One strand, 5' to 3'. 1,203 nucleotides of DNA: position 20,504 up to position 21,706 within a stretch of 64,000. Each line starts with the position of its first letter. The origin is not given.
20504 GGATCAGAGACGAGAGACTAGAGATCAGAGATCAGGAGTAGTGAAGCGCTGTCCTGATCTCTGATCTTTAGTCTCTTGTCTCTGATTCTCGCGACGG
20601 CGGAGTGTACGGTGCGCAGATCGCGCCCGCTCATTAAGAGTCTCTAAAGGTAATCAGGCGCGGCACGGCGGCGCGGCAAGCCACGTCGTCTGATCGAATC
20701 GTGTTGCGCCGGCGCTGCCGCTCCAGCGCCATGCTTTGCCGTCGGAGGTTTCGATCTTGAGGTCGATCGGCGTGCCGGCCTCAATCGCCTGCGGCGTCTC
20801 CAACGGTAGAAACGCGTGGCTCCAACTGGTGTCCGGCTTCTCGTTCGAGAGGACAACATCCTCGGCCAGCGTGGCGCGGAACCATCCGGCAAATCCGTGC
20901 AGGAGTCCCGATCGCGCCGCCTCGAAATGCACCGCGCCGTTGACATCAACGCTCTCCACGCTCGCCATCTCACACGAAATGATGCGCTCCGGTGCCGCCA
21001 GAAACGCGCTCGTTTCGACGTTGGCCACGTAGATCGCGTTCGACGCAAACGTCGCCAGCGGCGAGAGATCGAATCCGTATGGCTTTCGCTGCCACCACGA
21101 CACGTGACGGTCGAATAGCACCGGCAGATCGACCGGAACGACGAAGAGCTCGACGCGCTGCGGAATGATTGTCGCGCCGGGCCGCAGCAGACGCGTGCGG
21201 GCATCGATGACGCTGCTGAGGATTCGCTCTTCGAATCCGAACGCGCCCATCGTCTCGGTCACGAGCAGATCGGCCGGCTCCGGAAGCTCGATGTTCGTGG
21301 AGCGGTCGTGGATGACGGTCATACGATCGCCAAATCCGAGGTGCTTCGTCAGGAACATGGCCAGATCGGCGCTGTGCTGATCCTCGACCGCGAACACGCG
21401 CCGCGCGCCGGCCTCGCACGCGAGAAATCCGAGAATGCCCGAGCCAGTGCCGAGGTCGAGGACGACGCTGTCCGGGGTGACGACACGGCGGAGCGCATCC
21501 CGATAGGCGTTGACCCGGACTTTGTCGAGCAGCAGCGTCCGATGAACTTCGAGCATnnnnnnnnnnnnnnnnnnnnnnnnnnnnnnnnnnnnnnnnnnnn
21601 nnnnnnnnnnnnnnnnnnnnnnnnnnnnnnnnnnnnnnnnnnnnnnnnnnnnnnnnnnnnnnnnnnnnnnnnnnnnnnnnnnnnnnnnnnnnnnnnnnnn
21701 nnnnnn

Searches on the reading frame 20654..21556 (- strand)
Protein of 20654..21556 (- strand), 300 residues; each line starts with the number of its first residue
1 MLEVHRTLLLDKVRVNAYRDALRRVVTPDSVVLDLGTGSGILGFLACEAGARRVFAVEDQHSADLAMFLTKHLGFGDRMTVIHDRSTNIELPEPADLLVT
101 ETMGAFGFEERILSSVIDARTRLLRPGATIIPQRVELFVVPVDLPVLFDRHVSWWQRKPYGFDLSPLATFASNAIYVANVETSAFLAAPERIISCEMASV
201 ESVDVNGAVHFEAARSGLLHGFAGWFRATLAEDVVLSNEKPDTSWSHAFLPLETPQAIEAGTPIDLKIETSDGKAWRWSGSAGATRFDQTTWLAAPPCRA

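Call 9: search_protein_families(library=pfam, proteins=[window:20654-21556:-], max_evalue=0.01)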
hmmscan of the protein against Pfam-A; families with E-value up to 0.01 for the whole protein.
window:20654-21556:- (300 aa): 5 families
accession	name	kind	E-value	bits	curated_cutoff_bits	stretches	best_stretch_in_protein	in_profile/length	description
PF22528.1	PRMT_C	-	7.3e-13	49.2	27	1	134-273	2-146/164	Arginine methyltransferase oligomerization subdomain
PF17286.7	PRMT5_C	-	4.3e-10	40.2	30.3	1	138-271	5-134/167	PRMT5 oligomerisation domain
PF06325.19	PrmA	-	3e-05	24.1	22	1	21-59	154-192/296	Ribosomal protein L11 methyltransferase (PrmA)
PF05185.22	PRMT5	-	0.0018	18.6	22.9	1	51-110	91-150/171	PRMT5 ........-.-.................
PF13649.12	Methyltransf_25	-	0.0032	18.6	27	1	32-127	1-96/97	Methyltransferase domain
